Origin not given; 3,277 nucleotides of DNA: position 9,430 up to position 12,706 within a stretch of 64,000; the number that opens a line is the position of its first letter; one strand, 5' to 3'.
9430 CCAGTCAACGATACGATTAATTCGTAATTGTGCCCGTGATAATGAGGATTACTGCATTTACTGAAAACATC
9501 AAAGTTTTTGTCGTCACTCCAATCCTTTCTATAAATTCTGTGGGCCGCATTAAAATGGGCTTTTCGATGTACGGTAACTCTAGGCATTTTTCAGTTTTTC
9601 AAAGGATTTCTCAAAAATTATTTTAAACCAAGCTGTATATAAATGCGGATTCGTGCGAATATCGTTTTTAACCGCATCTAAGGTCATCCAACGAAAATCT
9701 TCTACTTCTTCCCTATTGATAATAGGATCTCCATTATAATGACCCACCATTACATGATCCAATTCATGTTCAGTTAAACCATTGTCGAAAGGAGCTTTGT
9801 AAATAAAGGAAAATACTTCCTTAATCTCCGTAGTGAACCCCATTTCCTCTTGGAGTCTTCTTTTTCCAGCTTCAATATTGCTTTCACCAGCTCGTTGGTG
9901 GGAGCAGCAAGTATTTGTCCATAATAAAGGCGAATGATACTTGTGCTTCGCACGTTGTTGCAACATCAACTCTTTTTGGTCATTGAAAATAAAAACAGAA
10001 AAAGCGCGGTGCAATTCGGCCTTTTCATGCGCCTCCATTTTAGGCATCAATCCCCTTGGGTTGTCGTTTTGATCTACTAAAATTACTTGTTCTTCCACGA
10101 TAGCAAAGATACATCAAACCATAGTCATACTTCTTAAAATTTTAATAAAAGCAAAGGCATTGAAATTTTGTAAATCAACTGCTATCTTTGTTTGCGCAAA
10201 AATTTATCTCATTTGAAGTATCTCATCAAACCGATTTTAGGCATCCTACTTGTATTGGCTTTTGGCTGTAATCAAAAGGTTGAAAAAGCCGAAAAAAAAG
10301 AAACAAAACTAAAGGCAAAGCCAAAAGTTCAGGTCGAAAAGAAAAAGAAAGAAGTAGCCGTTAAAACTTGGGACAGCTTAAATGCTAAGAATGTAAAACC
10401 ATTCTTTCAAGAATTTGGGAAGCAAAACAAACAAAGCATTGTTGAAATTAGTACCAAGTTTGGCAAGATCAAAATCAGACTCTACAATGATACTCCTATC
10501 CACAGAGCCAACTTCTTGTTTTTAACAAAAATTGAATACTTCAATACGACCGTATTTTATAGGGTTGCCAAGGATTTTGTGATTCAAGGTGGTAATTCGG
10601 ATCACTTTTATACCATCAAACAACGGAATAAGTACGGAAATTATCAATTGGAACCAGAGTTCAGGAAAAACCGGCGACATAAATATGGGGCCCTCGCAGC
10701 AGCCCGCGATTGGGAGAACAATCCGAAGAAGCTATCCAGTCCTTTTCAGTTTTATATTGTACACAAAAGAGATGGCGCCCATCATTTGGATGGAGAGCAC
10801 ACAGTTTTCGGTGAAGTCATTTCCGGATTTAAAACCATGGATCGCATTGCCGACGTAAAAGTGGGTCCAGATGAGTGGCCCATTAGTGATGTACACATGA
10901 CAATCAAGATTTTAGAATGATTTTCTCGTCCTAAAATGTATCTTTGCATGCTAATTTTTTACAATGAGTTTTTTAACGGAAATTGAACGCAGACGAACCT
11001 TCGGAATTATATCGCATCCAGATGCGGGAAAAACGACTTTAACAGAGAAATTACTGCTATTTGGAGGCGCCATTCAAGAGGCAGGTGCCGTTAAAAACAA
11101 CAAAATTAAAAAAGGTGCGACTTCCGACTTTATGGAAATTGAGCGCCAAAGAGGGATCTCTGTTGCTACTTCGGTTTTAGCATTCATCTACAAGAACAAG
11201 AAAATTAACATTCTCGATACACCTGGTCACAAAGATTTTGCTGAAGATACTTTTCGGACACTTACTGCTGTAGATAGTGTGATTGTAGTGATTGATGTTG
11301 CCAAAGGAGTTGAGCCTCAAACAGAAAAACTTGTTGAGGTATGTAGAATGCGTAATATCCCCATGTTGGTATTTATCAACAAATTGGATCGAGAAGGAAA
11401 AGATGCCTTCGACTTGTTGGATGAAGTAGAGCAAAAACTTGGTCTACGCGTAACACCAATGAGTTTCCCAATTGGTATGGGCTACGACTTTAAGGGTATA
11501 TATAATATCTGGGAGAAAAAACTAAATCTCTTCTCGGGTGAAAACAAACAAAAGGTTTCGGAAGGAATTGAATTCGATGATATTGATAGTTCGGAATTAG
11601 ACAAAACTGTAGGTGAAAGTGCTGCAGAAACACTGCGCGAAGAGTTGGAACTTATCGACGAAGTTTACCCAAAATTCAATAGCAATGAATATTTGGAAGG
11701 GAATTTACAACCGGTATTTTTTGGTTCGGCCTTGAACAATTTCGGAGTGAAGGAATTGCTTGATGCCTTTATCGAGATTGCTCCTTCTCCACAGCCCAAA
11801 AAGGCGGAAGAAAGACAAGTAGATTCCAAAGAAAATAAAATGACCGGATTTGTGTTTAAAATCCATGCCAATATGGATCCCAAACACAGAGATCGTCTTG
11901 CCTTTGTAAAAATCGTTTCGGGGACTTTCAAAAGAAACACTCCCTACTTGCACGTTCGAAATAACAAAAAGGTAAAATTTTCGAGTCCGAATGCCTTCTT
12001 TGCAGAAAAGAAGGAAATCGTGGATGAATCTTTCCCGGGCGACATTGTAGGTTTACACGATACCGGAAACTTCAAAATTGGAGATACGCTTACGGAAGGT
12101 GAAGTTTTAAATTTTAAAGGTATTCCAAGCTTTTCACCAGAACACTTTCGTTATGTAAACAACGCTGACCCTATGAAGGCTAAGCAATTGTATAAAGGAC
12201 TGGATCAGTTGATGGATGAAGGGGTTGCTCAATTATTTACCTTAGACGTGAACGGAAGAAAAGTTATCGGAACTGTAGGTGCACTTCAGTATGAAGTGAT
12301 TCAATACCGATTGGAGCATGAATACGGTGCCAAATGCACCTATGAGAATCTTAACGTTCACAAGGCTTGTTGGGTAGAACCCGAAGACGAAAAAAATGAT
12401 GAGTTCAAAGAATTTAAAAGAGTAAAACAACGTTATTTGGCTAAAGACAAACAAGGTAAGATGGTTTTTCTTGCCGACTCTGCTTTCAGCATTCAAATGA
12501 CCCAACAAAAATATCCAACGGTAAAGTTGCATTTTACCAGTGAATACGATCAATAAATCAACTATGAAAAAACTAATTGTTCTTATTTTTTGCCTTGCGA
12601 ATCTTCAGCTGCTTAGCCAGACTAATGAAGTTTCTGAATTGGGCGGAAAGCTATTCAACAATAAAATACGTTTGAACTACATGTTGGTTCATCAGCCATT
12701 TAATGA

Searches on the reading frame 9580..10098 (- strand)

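Call 10: search_protein_families(library=pfam, proteins=[window:9580-10098:-], max_evalue=0.01)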
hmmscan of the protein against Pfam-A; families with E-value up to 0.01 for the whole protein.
window:9580-10098:- (172 aa): 1 family
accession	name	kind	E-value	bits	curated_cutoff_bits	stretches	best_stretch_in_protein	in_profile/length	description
PF00293.34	NUDIX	-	7.1e-19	68.6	21.1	1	29-149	2-125/134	NUDIX domain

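Call 109: search_protein_families(library=ncbifam, proteins=[window:9580-10098:-], max_evalue=0.01)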
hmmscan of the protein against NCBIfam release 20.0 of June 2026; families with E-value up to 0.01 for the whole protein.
window:9580-10098:- (172 aa): 8 families
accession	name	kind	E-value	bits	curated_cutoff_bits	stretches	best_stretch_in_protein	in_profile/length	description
NF002995.0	PRK03759.1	equivalog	4.3e-48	163.4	127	1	2-161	6-168/185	isopentenyl-diphosphate Delta-isomerase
TIGR02150.1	IPP_isom_1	equivalog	1.4e-37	129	105.8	1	5-161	1-158/159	isopentenyl-diphosphate delta-isomerase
NF041653.1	Nud_hyd_Meth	equivalog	5.6e-11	42.5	300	1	7-167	4-162/170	Nudix hydrolase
NF011922.0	PRK15393.1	equivalog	8.6e-07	28.8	152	1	4-143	12-147/182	NUDIX hydrolase YfcD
NF006530.0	PRK08999.1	equivalog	0.00014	21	245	1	36-144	12-113/315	Nudix family hydrolase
TIGR00586.1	mutt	equivalog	0.00042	20.3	97.9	1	36-146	11-114/129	8-oxo-dGTP diphosphatase MutT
NF008044.0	PRK10776.1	equivalog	0.0013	18.7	148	1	36-146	10-113/130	8-oxo-dGTP diphosphatase MutT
NF007834.0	PRK10546.1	equivalog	0.0091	15.8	156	0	37-139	10-105/135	pyrimidine (deoxy)nucleoside triphosphate diphosphatase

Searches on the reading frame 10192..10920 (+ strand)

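Call 10: search_protein_families(library=pfam, proteins=[window:10192-10920:+], max_evalue=0.01)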
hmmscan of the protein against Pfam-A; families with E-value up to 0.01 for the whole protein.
window:10192-10920:+ (242 aa): 1 family
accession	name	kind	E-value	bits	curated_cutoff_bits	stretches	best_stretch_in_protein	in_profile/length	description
PF00160.26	Pro_isomerase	-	1.9e-38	132.6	21.7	1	84-236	2-154/159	Cyclophilin type peptidyl-prolyl cis-trans isomerase/CLD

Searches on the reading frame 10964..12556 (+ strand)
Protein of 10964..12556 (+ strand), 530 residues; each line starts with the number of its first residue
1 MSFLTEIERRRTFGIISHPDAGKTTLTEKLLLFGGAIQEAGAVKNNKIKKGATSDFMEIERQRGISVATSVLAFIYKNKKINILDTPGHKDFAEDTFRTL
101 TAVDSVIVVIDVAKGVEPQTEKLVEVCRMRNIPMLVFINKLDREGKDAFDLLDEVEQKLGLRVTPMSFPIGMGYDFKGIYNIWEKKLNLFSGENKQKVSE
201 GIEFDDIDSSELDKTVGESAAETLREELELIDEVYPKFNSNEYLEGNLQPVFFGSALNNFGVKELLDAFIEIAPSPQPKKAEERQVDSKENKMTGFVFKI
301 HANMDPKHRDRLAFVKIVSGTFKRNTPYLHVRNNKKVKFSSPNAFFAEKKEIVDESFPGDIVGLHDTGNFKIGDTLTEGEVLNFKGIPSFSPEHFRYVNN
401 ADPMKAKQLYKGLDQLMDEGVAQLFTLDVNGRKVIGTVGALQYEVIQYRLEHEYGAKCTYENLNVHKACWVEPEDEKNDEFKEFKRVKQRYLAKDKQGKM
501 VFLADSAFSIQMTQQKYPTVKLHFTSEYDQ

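Call 10: search_protein_families(library=pfam, proteins=[window:10964-12556:+], max_evalue=0.01)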
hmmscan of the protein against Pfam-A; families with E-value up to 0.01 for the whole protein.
window:10964-12556:+ (530 aa): 7 families
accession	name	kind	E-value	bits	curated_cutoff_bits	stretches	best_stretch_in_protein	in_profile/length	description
PF00009.33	GTP_EFTU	-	4.1e-53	180.2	26.5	1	9-274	2-187/188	Elongation factor Tu GTP binding domain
PF16658.11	RF3_C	-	1e-46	158.4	40.1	1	384-513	1-131/132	Class II release factor RF3, C-terminal domain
PF22042.2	EF-G_D2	-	1.7e-25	89.4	27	1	293-378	2-83/84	Elongation factor G domain 2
PF01926.29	MMR_HSR1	-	7e-09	36.2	21.9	1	14-140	3-113/113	50S ribosome-binding GTPase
PF03144.31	GTP_EFTU_D2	-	6.3e-08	33.4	30.3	1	311-377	2-73/73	Elongation factor Tu domain 2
PF00025.27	Arf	-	0.00064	19.7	22.3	1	74-160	53-141/174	ADP-ribosylation factor family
PF02421.24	FeoB_N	-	0.0041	17.1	27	0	63-167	31-142/156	Ferrous iron transport protein B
